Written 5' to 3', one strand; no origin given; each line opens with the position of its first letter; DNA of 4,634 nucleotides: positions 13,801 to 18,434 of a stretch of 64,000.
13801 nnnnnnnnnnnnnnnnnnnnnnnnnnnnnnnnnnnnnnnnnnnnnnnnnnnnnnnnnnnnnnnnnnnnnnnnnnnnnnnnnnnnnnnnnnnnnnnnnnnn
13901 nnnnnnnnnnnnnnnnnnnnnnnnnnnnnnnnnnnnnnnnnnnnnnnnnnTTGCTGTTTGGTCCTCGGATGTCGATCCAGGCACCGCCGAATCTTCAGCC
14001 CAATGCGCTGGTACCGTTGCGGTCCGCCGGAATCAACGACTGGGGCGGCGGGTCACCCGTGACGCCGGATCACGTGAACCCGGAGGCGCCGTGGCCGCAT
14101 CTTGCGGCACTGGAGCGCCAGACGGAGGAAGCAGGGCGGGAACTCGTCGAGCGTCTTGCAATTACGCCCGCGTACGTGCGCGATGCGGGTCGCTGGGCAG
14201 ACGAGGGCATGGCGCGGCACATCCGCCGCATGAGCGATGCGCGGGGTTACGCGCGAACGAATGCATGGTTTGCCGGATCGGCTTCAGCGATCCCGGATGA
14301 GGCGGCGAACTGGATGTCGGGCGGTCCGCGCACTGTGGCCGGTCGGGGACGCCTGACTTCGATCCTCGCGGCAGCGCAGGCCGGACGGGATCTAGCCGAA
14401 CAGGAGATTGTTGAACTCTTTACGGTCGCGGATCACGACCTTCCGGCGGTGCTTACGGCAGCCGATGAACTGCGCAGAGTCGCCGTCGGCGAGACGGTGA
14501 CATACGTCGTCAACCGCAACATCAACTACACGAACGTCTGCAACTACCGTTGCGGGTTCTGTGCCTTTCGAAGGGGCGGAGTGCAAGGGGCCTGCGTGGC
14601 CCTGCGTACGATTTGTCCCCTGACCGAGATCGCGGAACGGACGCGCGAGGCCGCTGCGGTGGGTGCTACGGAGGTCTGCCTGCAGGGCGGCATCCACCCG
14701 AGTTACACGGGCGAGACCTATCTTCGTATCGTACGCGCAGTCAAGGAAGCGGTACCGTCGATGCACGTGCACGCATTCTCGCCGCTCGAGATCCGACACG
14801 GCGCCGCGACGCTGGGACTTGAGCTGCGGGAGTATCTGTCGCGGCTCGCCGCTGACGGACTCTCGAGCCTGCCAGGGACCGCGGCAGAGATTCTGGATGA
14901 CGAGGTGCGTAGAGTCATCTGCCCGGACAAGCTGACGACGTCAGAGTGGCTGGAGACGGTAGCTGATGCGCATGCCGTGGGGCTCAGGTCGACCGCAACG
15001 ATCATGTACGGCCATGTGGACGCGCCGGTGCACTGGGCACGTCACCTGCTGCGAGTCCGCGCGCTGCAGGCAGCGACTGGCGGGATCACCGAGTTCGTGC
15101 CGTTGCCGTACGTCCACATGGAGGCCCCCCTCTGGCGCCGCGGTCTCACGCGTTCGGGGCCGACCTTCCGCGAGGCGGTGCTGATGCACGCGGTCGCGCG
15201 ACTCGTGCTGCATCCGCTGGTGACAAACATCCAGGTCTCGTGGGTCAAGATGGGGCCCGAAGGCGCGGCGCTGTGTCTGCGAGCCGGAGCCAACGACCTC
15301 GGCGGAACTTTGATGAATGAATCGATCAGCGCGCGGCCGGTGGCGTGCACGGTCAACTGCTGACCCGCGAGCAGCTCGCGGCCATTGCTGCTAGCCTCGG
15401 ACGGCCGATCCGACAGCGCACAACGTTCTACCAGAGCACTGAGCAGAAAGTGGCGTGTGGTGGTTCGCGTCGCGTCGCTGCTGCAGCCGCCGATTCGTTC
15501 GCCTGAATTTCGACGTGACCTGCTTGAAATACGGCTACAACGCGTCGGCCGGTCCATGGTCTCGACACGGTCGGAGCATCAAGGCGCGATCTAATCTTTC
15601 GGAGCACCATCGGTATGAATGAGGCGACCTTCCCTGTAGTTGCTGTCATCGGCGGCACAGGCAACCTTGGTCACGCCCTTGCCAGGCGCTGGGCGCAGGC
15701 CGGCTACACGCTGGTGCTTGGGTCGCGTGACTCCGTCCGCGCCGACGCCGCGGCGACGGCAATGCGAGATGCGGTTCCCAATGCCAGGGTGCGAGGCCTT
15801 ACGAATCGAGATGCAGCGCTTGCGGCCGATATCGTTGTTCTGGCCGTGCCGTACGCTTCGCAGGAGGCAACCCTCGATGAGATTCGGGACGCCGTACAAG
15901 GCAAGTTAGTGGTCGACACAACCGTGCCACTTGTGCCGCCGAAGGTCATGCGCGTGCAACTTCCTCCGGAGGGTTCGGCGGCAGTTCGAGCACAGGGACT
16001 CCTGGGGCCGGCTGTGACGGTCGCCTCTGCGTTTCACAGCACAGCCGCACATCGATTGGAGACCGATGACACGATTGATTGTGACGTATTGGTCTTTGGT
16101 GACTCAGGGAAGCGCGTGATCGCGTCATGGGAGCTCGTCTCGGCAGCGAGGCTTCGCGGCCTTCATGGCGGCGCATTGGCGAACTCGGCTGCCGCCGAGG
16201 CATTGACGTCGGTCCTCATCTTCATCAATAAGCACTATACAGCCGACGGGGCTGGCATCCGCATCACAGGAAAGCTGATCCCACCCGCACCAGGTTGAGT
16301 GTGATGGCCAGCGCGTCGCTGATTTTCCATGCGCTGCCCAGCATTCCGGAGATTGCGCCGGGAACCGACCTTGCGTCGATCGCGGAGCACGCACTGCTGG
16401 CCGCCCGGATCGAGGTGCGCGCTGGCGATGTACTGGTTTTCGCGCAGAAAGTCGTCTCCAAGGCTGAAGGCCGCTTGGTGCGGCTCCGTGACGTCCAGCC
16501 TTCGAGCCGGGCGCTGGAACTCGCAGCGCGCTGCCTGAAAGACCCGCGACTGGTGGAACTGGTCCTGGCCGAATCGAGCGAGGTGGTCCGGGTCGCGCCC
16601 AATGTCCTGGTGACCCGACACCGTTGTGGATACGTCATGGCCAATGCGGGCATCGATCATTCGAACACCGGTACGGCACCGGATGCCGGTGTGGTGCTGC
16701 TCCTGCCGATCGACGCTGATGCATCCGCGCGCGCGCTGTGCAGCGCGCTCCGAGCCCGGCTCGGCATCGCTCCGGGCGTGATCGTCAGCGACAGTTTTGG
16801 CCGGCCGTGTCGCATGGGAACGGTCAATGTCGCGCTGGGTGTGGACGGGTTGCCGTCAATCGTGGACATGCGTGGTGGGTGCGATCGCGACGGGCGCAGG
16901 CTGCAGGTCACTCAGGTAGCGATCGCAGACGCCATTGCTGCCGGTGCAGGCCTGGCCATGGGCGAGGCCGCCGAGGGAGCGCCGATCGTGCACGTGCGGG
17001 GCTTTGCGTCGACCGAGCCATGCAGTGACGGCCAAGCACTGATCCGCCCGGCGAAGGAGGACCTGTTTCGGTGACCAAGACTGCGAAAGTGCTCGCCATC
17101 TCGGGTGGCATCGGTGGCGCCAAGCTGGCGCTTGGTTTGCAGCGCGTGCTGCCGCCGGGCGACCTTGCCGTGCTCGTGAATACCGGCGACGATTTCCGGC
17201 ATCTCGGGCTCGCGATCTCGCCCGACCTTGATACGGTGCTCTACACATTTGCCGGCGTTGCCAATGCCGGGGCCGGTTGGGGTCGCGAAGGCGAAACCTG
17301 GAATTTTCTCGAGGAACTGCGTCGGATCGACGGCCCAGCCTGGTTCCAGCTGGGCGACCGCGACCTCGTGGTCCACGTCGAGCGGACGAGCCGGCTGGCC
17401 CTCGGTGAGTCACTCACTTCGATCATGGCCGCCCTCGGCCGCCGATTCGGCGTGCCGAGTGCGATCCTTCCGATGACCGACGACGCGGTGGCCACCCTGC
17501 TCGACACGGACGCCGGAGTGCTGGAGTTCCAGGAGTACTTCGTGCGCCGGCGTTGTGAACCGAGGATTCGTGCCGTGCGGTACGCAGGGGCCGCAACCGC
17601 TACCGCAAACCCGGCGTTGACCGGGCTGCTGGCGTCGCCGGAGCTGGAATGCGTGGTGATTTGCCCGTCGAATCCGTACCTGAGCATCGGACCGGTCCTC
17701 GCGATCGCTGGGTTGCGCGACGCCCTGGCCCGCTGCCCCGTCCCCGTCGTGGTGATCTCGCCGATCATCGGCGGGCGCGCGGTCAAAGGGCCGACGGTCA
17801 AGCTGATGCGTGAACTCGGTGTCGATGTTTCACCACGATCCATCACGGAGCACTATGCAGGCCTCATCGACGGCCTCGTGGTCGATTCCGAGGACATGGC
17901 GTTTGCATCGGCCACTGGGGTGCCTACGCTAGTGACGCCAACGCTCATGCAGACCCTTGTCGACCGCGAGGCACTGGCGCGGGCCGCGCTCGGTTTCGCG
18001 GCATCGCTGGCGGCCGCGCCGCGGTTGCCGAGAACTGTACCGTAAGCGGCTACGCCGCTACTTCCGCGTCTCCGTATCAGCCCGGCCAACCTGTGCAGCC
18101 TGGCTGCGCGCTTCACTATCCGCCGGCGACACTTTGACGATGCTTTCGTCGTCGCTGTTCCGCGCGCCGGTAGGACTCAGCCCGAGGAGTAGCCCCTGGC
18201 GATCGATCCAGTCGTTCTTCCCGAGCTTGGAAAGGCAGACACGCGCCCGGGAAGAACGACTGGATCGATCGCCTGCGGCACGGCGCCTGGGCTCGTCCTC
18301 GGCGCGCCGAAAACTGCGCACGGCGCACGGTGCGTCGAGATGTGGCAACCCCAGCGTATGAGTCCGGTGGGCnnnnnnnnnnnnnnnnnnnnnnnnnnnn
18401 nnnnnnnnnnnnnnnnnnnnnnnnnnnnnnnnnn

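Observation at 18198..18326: Two-hairpin element with invariant loop and fully covarying stem downstream of a TonB-dependent receptor gene (copy A)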

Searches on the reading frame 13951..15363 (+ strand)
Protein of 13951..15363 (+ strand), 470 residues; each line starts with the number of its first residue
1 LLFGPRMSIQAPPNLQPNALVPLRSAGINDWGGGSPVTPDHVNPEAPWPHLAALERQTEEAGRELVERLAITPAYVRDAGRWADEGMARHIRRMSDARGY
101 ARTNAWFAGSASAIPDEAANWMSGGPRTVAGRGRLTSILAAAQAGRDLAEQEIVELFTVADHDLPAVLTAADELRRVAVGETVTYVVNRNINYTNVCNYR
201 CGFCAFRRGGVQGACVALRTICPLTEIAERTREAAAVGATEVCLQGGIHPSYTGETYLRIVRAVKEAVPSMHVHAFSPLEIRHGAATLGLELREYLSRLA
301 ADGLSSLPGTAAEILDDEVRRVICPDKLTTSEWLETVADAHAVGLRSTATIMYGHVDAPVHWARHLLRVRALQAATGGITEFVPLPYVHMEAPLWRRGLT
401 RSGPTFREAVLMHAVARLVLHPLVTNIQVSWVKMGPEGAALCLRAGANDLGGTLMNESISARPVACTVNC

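Call 13: search_protein_families(library=pfam, proteins=[window:13951-15363:+])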
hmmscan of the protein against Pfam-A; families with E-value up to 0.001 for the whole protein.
window:13951-15363:+ (470 aa): 2 families
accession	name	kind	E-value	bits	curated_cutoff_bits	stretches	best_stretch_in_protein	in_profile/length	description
PF04055.27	Radical_SAM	-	2.3e-15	57.6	29.5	1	191-355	1-152/166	Radical SAM superfamily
PF19288.4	CofH_C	-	1.1e-11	45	27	1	378-460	3-84/125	CofH/MqnC C-terminal region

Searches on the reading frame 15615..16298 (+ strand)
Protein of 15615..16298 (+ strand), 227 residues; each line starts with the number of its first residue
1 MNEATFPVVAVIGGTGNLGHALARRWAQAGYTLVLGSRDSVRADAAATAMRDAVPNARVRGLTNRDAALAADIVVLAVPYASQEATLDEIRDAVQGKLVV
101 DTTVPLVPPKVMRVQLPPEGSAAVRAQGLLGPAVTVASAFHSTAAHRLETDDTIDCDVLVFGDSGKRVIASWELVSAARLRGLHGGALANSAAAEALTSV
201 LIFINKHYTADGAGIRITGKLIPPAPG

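Call 13: search_protein_families(library=pfam, proteins=[window:15615-16298:+])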
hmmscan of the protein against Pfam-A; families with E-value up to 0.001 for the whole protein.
window:15615-16298:+ (227 aa): 4 families
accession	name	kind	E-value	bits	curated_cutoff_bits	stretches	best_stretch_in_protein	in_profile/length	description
PF03807.23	F420_oxidored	-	3.3e-18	66.5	21.6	1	9-105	2-94/94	NADP oxidoreductase coenzyme F420-dependent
PF03446.21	NAD_binding_2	-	0.0002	21.8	21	1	9-103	2-93/161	NAD binding domain of 6-phosphogluconate dehydrogenase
PF01118.30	Semialdhyde_dh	-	0.00065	20.5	26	0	9-103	2-97/121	Semialdehyde dehydrogenase, NAD binding domain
PF01370.27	Epimerase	-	0.0008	19.3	20.9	0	9-75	1-69/240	NAD dependent epimerase/dehydratase family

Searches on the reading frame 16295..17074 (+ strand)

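Call 13: search_protein_families(library=pfam, proteins=[window:16295-17074:+])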
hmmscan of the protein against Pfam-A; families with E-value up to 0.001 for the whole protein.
window:16295-17074:+ (259 aa): 1 family
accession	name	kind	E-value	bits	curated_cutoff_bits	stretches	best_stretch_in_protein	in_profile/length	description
PF01996.21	F420_ligase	-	5.7e-69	232.4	25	1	17-236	4-218/218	F420-0:Gamma-glutamyl ligase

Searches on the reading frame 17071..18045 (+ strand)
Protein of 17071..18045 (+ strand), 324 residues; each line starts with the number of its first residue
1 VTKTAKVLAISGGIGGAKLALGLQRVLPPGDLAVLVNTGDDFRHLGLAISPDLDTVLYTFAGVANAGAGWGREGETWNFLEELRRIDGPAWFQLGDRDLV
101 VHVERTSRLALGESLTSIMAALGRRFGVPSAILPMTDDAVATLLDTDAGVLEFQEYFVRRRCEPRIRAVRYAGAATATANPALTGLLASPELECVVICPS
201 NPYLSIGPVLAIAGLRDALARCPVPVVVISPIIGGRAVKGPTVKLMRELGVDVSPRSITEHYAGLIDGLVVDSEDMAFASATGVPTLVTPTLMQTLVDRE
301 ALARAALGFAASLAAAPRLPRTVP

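Call 13: search_protein_families(library=pfam, proteins=[window:17071-18045:+])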
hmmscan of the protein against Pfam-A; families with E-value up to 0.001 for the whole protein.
window:17071-18045:+ (324 aa): 1 family
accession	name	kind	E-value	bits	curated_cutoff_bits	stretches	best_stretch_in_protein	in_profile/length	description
PF01933.23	CofD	-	9.8e-40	137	30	1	7-276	1-254/290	2-phospho-L-lactate transferase CofD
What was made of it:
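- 17071..18045 (+): cofD-like gene. Its 3' end faces the tail of copy A. Pfam CofD 9.8e-40 (call 13).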

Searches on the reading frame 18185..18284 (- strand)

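Call 33: search_protein_families(library=pfam, proteins=[L087:6907-7413:-, L087:4926-6866:+], max_evalue=0.01)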
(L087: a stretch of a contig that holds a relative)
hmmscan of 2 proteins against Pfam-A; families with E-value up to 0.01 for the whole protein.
L087:6907-7413:- (168 aa): 1 family
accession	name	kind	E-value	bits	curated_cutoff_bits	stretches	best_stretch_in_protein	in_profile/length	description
PF15956.11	DUF4760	-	1.5e-11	45.1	25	1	13-146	2-141/141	Domain of unknown function (DUF4760)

L087:4926-6866:+ (646 aa): 14 families
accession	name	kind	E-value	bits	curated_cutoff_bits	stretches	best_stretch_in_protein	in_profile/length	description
PF07719.23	TPR_2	-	3.6e-19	67.7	27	0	341-368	6-33/34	Tetratricopeptide repeat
PF13428.12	TPR_14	-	2.9e-17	61.9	23.5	0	411-447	7-43/44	Tetratricopeptide repeat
PF13431.12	TPR_17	-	3.3e-16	58.5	24.4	1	259-287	4-32/34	Tetratricopeptide repeat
PF14559.12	TPR_19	-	5.4e-15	55.9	25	2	382-442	2-62/68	Tetratricopeptide repeat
PF13414.12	TPR_11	-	1.6e-14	53.8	26.8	0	382-419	5-42/42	TPR repeat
PF00515.34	TPR_1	-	3.8e-14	52.2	27.8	0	268-301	1-34/34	Tetratricopeptide repeat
PF13181.12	TPR_8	-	8e-14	51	25.7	0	303-333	2-32/34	Tetratricopeptide repeat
PF13432.12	TPR_16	-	1.1e-13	51.8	32.7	2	310-370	5-65/65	Tetratricopeptide repeat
PF13176.12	TPR_7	-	3.6e-10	39.5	27.9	0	270-299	1-32/36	Tetratricopeptide repeat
PF13424.12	TPR_12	-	2.7e-08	34.3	30.1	1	296-366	5-75/77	Tetratricopeptide repeat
PF23914.1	TPR_CcmH_CycH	-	2e-07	31.4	42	0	192-292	54-145/158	Cytochrome c-type biogenesis protein H TPR domain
PF04052.18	TolB_N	-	0.00082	19.9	22.4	1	37-135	7-104/106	TolB amino-terminal domain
PF13371.12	TPR_9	-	0.00091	19.6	35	0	317-368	10-61/73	Tetratricopeptide repeat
PF25058.1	ARM_TT21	-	0.0072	16.7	27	0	413-460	65-115/155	Tetratricopeptide repeat protein 21 ARM repeat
